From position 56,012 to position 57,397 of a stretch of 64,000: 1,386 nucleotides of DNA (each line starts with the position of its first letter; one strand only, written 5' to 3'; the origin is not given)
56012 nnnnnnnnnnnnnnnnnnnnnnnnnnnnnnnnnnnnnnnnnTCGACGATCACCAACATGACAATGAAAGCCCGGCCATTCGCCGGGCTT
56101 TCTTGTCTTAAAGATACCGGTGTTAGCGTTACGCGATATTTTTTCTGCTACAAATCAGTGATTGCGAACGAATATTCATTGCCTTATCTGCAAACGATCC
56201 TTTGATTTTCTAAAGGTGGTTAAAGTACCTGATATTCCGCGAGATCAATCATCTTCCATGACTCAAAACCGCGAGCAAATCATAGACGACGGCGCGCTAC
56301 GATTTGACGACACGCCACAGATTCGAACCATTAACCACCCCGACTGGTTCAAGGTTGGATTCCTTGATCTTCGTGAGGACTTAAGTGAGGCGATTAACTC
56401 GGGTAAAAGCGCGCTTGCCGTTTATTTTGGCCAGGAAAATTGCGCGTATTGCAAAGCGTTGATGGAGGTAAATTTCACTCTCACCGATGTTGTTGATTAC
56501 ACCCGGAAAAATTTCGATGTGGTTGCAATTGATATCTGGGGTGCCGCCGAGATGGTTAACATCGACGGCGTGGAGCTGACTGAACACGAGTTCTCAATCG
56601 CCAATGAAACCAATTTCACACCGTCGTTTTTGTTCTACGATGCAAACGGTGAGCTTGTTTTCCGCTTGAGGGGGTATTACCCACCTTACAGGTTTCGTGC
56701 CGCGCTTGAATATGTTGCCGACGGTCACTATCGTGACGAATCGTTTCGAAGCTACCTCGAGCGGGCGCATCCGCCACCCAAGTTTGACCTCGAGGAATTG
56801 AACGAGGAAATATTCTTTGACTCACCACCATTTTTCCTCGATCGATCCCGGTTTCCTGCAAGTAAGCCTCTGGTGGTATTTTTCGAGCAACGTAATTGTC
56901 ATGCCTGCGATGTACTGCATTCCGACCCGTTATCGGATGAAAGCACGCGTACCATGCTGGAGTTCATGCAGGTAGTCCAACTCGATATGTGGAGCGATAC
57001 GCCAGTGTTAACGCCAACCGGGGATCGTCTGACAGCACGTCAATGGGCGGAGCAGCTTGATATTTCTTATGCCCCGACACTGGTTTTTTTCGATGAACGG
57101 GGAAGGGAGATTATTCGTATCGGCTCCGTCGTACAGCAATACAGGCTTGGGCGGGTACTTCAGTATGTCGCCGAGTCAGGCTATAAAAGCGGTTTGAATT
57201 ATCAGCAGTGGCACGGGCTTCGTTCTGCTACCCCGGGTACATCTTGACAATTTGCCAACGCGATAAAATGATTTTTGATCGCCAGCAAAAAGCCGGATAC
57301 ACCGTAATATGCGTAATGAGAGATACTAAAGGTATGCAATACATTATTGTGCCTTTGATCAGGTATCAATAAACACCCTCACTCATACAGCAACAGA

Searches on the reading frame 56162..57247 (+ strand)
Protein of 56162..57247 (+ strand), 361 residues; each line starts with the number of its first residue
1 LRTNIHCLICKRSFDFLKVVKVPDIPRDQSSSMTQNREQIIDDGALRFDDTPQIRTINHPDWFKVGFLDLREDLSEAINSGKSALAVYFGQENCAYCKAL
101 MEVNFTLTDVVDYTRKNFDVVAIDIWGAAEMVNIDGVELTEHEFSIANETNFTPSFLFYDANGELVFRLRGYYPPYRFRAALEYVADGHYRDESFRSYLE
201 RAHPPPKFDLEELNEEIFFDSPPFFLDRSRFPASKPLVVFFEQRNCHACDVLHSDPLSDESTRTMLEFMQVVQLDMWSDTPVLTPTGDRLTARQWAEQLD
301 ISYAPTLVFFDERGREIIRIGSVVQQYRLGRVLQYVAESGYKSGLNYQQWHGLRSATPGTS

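Call 3: search_protein_families(library=pfam, proteins=[window:56162-57247:+], max_evalue=1)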
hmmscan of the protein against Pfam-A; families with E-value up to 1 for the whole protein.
window:56162-57247:+ (361 aa): 8 families
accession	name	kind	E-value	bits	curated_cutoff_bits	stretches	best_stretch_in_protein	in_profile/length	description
PF13098.12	Thioredoxin_2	-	2.6e-31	108.5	27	2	82-182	5-104/104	Thioredoxin-like domain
PF13899.12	Thioredoxin_7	-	4.8e-12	46.3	27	2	235-311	18-82/83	Thioredoxin-like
PF13905.12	Thioredoxin_8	-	0.00011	23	27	1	85-125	4-43/94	Thioredoxin-like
PF00085.26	Thioredoxin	-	0.0016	18.8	23.5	0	73-133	9-66/103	Thioredoxin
PF05768.20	Glrx-like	-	0.089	13.6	26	0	238-253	2-17/77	Glutaredoxin-like domain (DUF836)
PF03190.21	Thioredox_DsbH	-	0.1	13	27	0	74-124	30-79/163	Protein of unknown function, DUF255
PF13743.12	Thioredoxin_5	-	0.14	12.3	27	1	294-316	148-170/186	Thioredoxin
PF12142.13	PPO1_DWL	-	0.15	12.2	20.8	0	155-166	11-22/52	Polyphenol oxidase middle domain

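Call 5: search_protein_families(library=ncbifam, proteins=[window:56162-57247:+], max_evalue=1)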
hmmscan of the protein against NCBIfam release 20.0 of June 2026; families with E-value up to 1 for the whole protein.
window:56162-57247:+ (361 aa): 6 families
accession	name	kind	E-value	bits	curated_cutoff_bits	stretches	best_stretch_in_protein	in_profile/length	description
NF045694.1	seleno_TsoB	exception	1.1e-06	27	805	2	74-180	467-566/572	rhodanese/DsbD fusion-like selenoprotein TsoB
NF043050.1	DisulfRedDsbH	equivalog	9.3e-05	22.6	190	2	70-169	48-145/166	disulfide reductase DsbH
NF001419.0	PRK00293.1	subfamily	0.0086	14.7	330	1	244-317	487-551/574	protein-disulfide reductase DsbD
TIGR01295.2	PedC_BrcD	equivalog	0.028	14.3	120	1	73-102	47-75/152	PedC/BrcD family bacteriocin maturation disulfide isomerase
NF053656.1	redoxin_TUGYCR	domain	0.064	13.2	100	1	86-115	31-60/146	TUGYCR motif thioredoxin fold (seleno)protein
TIGR02740.1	TraF-like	hypoth_equivalog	0.1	11.8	232.25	0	288-323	219-256/276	TraF-like protein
